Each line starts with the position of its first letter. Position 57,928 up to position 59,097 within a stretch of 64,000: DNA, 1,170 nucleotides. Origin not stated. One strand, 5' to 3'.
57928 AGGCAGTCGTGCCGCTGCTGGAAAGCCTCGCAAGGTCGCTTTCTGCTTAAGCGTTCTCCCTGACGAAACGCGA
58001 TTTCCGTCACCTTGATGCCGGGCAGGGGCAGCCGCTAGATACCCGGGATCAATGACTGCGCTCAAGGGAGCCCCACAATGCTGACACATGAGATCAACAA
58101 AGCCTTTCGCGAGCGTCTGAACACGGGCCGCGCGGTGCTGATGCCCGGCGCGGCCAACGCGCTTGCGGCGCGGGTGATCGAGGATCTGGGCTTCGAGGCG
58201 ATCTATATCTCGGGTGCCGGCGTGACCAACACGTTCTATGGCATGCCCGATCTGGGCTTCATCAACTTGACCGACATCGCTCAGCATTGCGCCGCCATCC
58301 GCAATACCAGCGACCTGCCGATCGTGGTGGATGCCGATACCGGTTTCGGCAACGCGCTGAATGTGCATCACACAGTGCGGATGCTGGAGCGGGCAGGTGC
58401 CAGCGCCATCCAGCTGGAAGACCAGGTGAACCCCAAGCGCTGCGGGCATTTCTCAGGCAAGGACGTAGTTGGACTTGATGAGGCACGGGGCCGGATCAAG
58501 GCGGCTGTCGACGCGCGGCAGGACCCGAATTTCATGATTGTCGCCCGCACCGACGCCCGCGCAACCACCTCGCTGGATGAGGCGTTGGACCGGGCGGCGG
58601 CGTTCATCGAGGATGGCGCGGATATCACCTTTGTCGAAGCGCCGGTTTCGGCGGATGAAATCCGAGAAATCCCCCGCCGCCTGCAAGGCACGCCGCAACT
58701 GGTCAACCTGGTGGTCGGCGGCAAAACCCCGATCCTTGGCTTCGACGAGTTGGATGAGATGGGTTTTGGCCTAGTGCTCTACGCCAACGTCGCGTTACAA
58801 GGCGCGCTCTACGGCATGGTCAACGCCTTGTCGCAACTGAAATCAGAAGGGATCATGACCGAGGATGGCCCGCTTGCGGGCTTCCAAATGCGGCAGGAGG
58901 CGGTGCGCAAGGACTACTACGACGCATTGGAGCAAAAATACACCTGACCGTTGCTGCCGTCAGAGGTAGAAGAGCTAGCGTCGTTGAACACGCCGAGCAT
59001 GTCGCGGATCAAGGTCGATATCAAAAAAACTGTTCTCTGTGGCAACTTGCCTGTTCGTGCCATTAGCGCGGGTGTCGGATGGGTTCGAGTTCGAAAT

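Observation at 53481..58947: IclR-linked aconitase + PrpF + ICL-lyase set without PrpC: candidate new carboxylic-acid pathway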

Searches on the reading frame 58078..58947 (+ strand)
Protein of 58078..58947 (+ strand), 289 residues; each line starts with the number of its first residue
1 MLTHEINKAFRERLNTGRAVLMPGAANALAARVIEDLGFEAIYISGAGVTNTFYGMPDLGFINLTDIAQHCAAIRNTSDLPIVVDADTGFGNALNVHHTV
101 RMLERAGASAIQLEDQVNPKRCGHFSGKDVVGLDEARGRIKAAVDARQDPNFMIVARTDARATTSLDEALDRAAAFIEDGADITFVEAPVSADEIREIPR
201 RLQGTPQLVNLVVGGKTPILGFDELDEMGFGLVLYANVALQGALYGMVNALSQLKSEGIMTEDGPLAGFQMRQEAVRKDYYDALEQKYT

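Call 4: search_protein_families(library=ncbifam, proteins=[window:58078-58947:+])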
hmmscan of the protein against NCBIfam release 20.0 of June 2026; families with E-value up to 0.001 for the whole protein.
window:58078-58947:+ (289 aa): 9 families
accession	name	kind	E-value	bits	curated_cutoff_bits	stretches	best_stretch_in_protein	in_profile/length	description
TIGR02317.1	prpB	equivalog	5.4e-83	278.5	354.4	1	8-286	3-277/285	methylisocitrate lyase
NF008455.0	PRK11320.1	equivalog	2.1e-72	243.8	353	1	6-287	7-285/295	methylisocitrate lyase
TIGR02319.1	CPEP_Pphonmut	equivalog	4.7e-62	209.9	420.05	1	8-243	6-240/294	carboxyvinyl-carboxyphosphonate phosphorylmutase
TIGR02320.1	PEP_mutase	equivalog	1.3e-39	135.9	319.55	1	11-258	2-261/284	phosphoenolpyruvate mutase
TIGR02321.1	Pphn_pyruv_hyd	equivalog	6.7e-37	127.1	374.4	1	7-263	4-263/290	phosphonopyruvate hydrolase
TIGR01346.1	isocit_lyase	equivalog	3.9e-17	61.9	275.9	1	80-177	151-252/527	isocitrate lyase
NF011645.0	PRK15063.1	equivalog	2.2e-16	59.7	562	1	80-172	148-243/430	isocitrate lyase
NF005074.0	PRK06498.1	equivalog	3.1e-11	42.6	446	1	77-162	176-265/531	isocitrate lyase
NF001452.0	PRK00311.1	subfamily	0.00018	20.9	272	1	10-115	10-118/267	3-methyl-2-oxobutanoate hydroxymethyltransferase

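Call 5: search_protein_families(library=pfam, proteins=[window:58078-58947:+])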
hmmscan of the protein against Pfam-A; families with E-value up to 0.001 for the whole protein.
window:58078-58947:+ (289 aa): 3 families
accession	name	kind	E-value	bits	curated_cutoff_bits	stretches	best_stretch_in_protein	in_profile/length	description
PF13714.12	PEP_mutase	-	3.7e-43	148.3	31.5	1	10-254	1-239/240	Phosphoenolpyruvate phosphomutase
PF00463.27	ICL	-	3.7e-13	49.3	26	1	81-176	151-250/526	Isocitrate lyase family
PF02548.21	Pantoate_transf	-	2.3e-05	24.4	28.7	1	9-115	6-115/259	Ketopantoate hydroxymethyltransferase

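Call 18: search_solved_structures(query=window:58078-58947:+, show_alignments=4, max_evalue=1e-10)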
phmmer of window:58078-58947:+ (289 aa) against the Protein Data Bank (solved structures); distinct sequences matched with E-value up to 1e-10: 25.
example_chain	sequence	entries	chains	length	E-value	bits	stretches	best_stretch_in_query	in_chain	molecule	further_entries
1zlp_A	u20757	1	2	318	2.9e-57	197.5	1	17-287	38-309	petal death protein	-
3eoo_A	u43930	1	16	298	4.4e-54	187.1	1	10-260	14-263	Methylisocitrate lyase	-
4iqd_A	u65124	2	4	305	5.8e-53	183.4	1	5-281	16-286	Carboxyvinyl-carboxyphosphonate phosphorylmutase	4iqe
6t4v_C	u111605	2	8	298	5.7e-52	180.2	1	8-287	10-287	2-methylisocitrate lyase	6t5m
1o5q_A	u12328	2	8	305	1.2e-51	179.1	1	4-279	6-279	Probable methylisocitrate lyase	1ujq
9hra_A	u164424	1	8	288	1.7e-51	178.6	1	7-285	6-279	2-methylisocitrate lyase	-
9hgk_A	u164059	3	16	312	2.2e-51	178.3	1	7-285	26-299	2-methylisocitrate lyase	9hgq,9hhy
9hgo_A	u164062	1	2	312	5.6e-51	176.9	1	7-285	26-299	2-methylisocitrate lyase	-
9hhs_A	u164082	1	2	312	7.8e-51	176.4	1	7-285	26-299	2-methylisocitrate lyase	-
1mum_A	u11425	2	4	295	2.7e-50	174.6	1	4-281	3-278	2-methylisocitrate lyase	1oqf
1xg3_A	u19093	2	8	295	7.8e-49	169.9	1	4-281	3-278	Probable methylisocitrate lyase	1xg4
3fa3_A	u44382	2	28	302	9.3e-49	169.6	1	15-263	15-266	2,3-dimethylmalate lyase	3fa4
3lye_A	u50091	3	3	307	9.9e-43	149.9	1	15-264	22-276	Oxaloacetate acetyl hydrolase | Oxaloacetate acetylhydrolase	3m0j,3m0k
2dua_A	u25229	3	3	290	5.6e-34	121.2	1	7-266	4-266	Phosphonopyruvate hydrolase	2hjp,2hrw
5unc_A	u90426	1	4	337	8.1e-34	120.6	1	19-258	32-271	PHOSPHOENOLPYRUVATE PHOSPHOMUTASE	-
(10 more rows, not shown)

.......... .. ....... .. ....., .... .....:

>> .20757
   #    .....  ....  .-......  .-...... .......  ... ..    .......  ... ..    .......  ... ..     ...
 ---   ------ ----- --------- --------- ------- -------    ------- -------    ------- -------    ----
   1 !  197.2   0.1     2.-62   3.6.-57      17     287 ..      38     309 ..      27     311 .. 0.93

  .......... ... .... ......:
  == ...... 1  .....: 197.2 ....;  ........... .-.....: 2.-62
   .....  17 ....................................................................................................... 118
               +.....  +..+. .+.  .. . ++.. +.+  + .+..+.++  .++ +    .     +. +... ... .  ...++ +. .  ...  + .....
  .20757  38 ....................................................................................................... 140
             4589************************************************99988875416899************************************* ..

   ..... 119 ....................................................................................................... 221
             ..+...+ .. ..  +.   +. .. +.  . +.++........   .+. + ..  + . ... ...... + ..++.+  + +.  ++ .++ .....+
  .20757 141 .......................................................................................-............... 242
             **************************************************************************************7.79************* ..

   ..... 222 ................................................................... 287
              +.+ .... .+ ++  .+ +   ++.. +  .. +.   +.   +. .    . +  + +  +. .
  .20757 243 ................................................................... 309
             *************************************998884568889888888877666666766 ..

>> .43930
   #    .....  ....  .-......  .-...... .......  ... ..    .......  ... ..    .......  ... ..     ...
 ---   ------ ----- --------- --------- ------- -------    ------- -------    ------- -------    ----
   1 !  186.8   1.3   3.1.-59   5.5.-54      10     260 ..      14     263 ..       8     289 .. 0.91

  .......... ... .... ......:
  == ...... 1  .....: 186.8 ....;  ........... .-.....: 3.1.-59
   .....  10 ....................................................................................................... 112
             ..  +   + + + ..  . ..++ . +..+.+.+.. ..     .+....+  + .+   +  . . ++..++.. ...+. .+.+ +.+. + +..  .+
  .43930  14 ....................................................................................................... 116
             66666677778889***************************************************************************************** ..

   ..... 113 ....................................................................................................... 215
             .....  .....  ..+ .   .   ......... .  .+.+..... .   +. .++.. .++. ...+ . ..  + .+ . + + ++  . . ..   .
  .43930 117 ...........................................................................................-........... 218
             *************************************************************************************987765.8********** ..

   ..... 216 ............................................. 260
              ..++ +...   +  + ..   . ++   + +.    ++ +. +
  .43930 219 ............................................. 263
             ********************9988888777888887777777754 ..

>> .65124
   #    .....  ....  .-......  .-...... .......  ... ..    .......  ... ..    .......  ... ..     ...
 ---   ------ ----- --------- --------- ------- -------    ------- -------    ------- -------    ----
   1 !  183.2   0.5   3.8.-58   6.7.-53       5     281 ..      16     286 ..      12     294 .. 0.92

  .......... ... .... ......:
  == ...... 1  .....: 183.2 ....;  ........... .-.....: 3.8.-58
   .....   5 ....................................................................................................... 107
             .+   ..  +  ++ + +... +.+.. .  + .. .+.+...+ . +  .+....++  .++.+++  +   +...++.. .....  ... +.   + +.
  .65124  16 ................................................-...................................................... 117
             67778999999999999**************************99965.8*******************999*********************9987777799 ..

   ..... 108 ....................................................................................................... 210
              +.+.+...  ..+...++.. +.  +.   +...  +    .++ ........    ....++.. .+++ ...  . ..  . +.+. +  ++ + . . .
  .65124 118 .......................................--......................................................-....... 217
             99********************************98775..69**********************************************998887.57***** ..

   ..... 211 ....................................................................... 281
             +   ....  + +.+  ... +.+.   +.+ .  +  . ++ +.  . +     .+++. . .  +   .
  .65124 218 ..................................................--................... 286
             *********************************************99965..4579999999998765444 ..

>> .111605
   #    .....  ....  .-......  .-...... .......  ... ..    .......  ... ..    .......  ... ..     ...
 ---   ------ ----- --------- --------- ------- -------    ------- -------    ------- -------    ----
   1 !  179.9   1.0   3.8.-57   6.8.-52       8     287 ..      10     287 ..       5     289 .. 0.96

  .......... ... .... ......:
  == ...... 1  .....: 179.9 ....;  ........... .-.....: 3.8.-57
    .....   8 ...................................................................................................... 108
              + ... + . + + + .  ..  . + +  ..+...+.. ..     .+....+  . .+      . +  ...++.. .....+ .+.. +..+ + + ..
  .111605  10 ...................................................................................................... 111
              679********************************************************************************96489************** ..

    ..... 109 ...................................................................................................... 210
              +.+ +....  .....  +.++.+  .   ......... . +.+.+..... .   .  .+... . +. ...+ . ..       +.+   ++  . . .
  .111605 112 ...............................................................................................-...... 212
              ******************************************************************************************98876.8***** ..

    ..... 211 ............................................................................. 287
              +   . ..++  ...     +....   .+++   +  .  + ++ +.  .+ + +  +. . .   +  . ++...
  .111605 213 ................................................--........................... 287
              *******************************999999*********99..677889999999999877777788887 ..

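Call 19: find_homologous_proteins(query=window:58078-58947:+, max_evalue=1e-20)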
Query window:58078-58947:+ (289 aa): 8000 proteins with E <= 1e-20 among 8000 candidates; the best 120 are listed.
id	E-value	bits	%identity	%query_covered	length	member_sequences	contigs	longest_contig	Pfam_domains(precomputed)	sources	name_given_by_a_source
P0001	9.6e-186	634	100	100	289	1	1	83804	PF13714.13,PF00463.28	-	-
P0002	9.7e-173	591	93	100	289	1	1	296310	PF13714.13,PF00463.28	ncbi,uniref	ncbi:isocitrate lyase/PEP mutase family protein [Ruegeria jejuensis]|uniref:isocitrate lyase/PEP mut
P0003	1.6e-172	590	93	100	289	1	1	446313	PF13714.13,PF00463.28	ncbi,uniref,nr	ncbi:isocitrate lyase/PEP mutase family protein [Ruegeria sp. 2205SS24-7]|uniref:isocitrate lyase/PE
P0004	1.7e-167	574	90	100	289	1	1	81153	PF13714.13,PF00463.28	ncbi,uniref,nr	ncbi:isocitrate lyase/phosphoenolpyruvate mutase family protein [Ruegeria sp. 2012CJ41-6]|uniref:Iso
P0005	3.4e-167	573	91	100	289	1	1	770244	PF13714.13,PF02548.22,PF00463.28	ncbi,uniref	ncbi:isocitrate lyase/PEP mutase family protein [Ruegeria hyattellae]|uniref:isocitrate lyase/PEP mu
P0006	1.4e-164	564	89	100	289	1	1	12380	PF13714.13,PF00463.28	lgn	-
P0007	6.0e-153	526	84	100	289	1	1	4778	PF13714.13,PF00463.28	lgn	-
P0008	3.1e-150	517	81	100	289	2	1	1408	PF13714.13,PF00463.28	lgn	-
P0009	5.7e-147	507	80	100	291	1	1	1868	PF13714.13,PF00463.28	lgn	-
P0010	1.6e-146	505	80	100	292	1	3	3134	PF13714.13,PF00463.28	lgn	-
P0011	4.3e-146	504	79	100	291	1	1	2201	PF13714.13,PF00463.28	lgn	-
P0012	4.9e-146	503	80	100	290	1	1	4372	PF13714.13,PF00463.28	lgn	-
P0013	9.9e-146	502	80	100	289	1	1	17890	PF13714.13,PF00463.28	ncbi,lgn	-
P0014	1.1e-145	502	80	100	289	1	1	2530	PF13714.13,PF00463.28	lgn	-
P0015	1.7e-145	502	78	100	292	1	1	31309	PF13714.13,PF00463.28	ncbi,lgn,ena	-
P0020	1.5e-144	499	78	100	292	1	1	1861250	PF13714.13,PF00463.28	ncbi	-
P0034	1.8e-142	492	78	100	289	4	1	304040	PF13714.13,PF00463.28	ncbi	ncbi:MAG: isocitrate lyase/PEP mutase family protein [Geminicoccaceae bacterium]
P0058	3.7e-141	487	78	100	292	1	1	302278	PF13714.13,PF00463.28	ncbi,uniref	ncbi:isocitrate lyase/PEP mutase family protein [Antarctobacter jejuensis]|uniref:isocitrate lyase/P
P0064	7.0e-141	487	75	100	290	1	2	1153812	PF13714.13,PF00463.28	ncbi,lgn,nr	ncbi:MAG: isocitrate lyase/phosphoenolpyruvate mutase family protein [Alphaproteobacteria bacterium]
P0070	2.6e-140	485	76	100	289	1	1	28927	PF13714.13,PF00463.28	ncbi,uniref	ncbi:isocitrate lyase/PEP mutase family protein [Paracoccus sp. (in: a-proteobacteria)]|uniref:isoci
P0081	9.9e-140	483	77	100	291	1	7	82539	PF13714.13,PF00463.28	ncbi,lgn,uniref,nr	ncbi:isocitrate lyase/PEP mutase family protein [Cognatishimia sp. 1_MG-2023]|uniref:isocitrate lyas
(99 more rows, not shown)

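Call 57: find_encoding_contigs(protein=P0034, flank=10000, max_places=1)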
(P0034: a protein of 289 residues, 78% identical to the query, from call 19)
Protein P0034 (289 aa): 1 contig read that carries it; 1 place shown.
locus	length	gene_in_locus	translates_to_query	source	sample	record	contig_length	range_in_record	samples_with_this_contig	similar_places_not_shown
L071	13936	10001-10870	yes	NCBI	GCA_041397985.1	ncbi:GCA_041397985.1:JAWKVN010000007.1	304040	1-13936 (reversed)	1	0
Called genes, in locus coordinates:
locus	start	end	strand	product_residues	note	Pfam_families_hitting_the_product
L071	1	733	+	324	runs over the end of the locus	PF00126:HTH_1, PF03466:LysR_substrate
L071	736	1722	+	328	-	PF03401:TctC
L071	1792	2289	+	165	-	PF07331:TctB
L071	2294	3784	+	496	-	PF01970:TctA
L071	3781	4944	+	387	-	PF04295:GD_AH_second, PF20629:GD_AH_C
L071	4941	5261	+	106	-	PF08666:SAF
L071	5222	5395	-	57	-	PF07237:DUF1428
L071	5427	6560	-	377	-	PF04303:PrpF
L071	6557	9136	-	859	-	PF00330:Aconitase, PF00694:Aconitase_C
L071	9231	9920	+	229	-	PF09339:HTH_IclR, PF01614:IclR_C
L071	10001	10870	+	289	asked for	PF13714:PEP_mutase, PF00463:ICL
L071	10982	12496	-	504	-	PF01970:TctA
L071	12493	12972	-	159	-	PF07331:TctB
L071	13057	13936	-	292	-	PF03401:TctC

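Call 58: find_encoding_contigs(protein=P0070, flank=10000, max_places=1)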
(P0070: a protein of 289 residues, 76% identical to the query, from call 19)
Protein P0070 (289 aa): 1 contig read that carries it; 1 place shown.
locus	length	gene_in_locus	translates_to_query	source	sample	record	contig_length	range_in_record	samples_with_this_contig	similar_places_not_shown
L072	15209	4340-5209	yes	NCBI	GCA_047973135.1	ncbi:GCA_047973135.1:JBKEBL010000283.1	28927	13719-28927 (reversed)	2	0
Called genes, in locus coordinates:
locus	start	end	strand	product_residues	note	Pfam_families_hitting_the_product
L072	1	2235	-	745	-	PF01590:GAF, PF13185:GAF_2, PF05524:PEP-utilisers_N, PF00391:PEP-utilizers, PF02896:PEP-utilizers_C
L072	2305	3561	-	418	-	PF00696:AA_kinase, PF01842:ACT, PF22468:ACT_9, PF13840:ACT_7, PF22468:ACT_9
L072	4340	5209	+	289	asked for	PF13714:PEP_mutase, PF00463:ICL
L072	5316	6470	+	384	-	PF01408:GFO_IDH_MocA, PF03807:F420_oxidored (faint), PF02894:GFO_IDH_MocA_C, PF22725:GFO_IDH_MocA_C3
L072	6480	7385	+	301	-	PF01261:AP_endonuc_2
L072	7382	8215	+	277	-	PF04794:YdjC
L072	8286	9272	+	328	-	PF00532:Peripla_BP_1, PF13407:Peripla_BP_4, PF13458:Peripla_BP_6 (weak)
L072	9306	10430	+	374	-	PF02653:BPD_transp_2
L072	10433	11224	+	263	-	PF00005:ABC_tran, PF13304:AAA_21 (faint)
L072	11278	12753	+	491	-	PF00392:GntR, PF00155:Aminotran_1_2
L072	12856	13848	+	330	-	PF01408:GFO_IDH_MocA, PF02894:GFO_IDH_MocA_C, PF22725:GFO_IDH_MocA_C3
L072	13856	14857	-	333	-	PF14525:AraC_binding_2, PF00165:HTH_AraC (faint), PF12833:HTH_18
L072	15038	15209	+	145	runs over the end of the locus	PF00190:Cupin_1, PF07883:Cupin_2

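Call 59: find_encoding_contigs(protein=P0058, flank=10000, max_places=1)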
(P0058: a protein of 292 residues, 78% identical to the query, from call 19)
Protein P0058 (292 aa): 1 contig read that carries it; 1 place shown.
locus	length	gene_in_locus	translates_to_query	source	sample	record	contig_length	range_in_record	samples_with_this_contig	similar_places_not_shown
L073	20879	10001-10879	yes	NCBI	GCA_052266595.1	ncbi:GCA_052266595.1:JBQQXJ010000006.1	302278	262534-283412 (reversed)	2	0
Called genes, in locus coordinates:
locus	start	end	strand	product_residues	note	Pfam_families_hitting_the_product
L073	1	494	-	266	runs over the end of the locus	PF00285:Citrate_synt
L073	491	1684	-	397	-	PF02515:CoA_transf_3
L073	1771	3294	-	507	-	PF01970:TctA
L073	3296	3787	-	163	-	PF07331:TctB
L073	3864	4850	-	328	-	PF03401:TctC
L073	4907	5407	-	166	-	PF03737:RraA-like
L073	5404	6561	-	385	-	PF04303:PrpF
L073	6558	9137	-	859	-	PF00330:Aconitase, PF00694:Aconitase_C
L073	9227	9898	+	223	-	PF09339:HTH_IclR, PF01614:IclR_C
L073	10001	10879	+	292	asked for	PF13714:PEP_mutase, PF00463:ICL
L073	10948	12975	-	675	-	PF07715:Plug, PF00593:TonB_dep_Rec_b-barrel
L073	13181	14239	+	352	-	PF05171:HemS, PF06228:ChuX_HutX, PF05171:HemS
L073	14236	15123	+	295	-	PF01497:Peripla_BP_2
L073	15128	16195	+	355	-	PF01032:FecCD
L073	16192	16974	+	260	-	PF13555:AAA_29 (weak), PF00005:ABC_tran, PF02463:SMC_N (faint), PF13304:AAA_21 (weak)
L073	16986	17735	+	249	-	PF04187:Cofac_haem_bdg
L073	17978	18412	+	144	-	-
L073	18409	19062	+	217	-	PF01618:MotA_ExbB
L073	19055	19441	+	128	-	PF02472:ExbD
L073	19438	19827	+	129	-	PF02472:ExbD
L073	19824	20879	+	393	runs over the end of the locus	PF13103:TonB_2, PF03544:TonB_C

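Call 63: search_protein_families(library=pfam, proteins=[L073:4907-5407:-], max_evalue=0.00001)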
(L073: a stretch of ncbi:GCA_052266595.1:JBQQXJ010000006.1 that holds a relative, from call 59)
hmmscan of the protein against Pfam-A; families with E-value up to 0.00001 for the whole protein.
L073:4907-5407:- (166 aa): 1 family
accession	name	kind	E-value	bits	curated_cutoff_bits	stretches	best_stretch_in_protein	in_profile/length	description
PF03737.21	RraA-like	-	2.9e-37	128.7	24.5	1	10-159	1-152/152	Aldolase/RraA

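Call 70: search_protein_families(library=ncbifam, proteins=[L073:4907-5407:-, L071:3781-4944:+, L071:4941-5261:+], max_evalue=0.00001)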
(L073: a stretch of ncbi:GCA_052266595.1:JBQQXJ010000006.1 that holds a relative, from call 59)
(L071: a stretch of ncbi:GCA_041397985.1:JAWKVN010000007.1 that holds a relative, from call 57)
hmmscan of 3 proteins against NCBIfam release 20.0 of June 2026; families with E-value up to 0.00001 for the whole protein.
L073:4907-5407:- (166 aa): 10 families
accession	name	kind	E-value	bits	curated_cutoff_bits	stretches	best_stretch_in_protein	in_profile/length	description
NF006875.0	PRK09372.1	equivalog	4.4e-51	172.8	136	1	8-164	3-158/161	ribonuclease E activity regulator RraA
TIGR01935.1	NOT-MenG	subfamily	1.3e-45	154.9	123.8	1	10-159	1-149/150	RraA family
NF009134.0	PRK12487.1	equivalog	2.6e-42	144.3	196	1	10-164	5-158/161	putative 4-hydroxy-4-methyl-2-oxoglutarate aldolase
TIGR02998.1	RraA_entero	equivalog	5.2e-33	114.4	241.25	1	8-164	3-158/161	ribonuclease E activity regulator RraA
NF004850.0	PRK06201.1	subfamily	1.7e-21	76.7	231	1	28-159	45-176/222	hypothetical protein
NF006093.0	PRK08245.1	subfamily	2.2e-13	50.1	208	1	47-160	71-185/240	hypothetical protein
NF006731.0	PRK09262.1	equivalog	1.8e-11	44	179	1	63-160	81-178/229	4-carboxy-4-hydroxy-2-oxoadipate aldolase/oxaloacetate decarboxylase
TIGR02798.1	ligK_PcmE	equivalog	3.1e-10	40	304.5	1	63-160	75-172/222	4-carboxy-4-hydroxy-2-oxoadipate aldolase/oxaloacetate decarboxylase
NF009399.0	PRK12764.1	equivalog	7.8e-10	38.4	444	1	58-160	341-444/501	fumarylacetoacetate hydrolase family protein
NF005442.0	PRK07028.1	equivalog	1.9e-08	33.3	593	1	59-159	285-384/430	bifunctional hexulose-6-phosphate synthase/ribonuclease regulator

L071:3781-4944:+ (387 aa): 1 family
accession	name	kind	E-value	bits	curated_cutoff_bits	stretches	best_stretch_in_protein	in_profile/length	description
TIGR03248.1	galactar-dH20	equivalog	6.4e-44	150.3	730.85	1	44-367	156-485/507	galactarate dehydratase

L071:4941-5261:+ (106 aa): 1 family
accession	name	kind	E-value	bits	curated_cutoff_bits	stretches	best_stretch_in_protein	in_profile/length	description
TIGR03248.1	galactar-dH20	equivalog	1.4e-12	46.9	730.85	1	7-85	2-79/507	galactarate dehydratase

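Call 77: find_encoding_contigs(protein=P0064, flank=9000, max_places=1)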
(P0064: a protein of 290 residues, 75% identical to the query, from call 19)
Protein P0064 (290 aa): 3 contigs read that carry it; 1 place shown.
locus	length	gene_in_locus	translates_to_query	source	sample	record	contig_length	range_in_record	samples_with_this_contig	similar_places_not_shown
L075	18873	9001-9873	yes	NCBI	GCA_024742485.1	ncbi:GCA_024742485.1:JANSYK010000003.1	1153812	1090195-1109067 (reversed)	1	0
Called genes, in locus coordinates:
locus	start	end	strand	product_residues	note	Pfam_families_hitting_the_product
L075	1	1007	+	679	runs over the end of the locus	-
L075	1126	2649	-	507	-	PF01970:TctA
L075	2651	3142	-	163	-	PF07331:TctB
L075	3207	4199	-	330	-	PF03401:TctC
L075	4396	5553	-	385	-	PF04303:PrpF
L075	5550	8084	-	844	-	PF00330:Aconitase, PF00694:Aconitase_C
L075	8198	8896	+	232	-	PF09339:HTH_IclR, PF01614:IclR_C (weak)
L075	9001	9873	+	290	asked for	PF13714:PEP_mutase, PF00463:ICL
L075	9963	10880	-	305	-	-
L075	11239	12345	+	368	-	PF01571:GCV_T, PF08669:GCV_T_C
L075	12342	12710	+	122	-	PF01597:GCV_H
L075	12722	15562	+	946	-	PF02347:GDC-P, PF00266:Aminotran_5 (faint), PF02347:GDC-P, PF21478:GcvP2_C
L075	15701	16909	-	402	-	PF02684:LpxB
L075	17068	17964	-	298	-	PF17930:LpxI_N, PF06230:LpxI_C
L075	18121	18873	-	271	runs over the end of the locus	PF00132:Hexapep (weak), PF25084:LbH_EIF2B (faint), PF25087:GMPPB_C (weak), PF00132:Hexapep (weak), PF13720:Acetyltransf_11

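Call 78: find_encoding_contigs(protein=P0020, flank=9000, max_places=1)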
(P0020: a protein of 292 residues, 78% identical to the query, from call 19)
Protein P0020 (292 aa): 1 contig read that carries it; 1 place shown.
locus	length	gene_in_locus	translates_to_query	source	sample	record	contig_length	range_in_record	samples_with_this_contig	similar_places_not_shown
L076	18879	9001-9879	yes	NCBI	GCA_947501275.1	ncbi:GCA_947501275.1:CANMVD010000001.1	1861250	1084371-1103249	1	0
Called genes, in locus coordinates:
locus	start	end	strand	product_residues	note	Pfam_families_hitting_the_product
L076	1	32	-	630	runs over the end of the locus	PF07696:7TMR-DISMED2, PF07695:7TMR-DISM_7TM, PF02518:HATPase_c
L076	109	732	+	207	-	PF00072:Response_reg, PF00196:GerE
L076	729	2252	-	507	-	PF01970:TctA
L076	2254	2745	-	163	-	PF07331:TctB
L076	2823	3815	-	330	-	PF03401:TctC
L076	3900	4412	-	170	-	PF03737:RraA-like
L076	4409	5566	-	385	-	PF04303:PrpF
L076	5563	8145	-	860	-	PF00330:Aconitase, PF00694:Aconitase_C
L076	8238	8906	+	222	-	PF09339:HTH_IclR, PF01614:IclR_C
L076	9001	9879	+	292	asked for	PF13714:PEP_mutase, PF00463:ICL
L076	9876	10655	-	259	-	PF00005:ABC_tran, PF13304:AAA_21 (faint)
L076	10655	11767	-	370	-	PF02653:BPD_transp_2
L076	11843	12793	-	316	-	PF13458:Peripla_BP_6 (faint), PF00532:Peripla_BP_1 (weak), PF13407:Peripla_BP_4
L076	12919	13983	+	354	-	PF00356:LacI, PF00532:Peripla_BP_1, PF13407:Peripla_BP_4, PF13377:Peripla_BP_3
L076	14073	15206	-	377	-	PF01408:GFO_IDH_MocA, PF22725:GFO_IDH_MocA_C3, PF02894:GFO_IDH_MocA_C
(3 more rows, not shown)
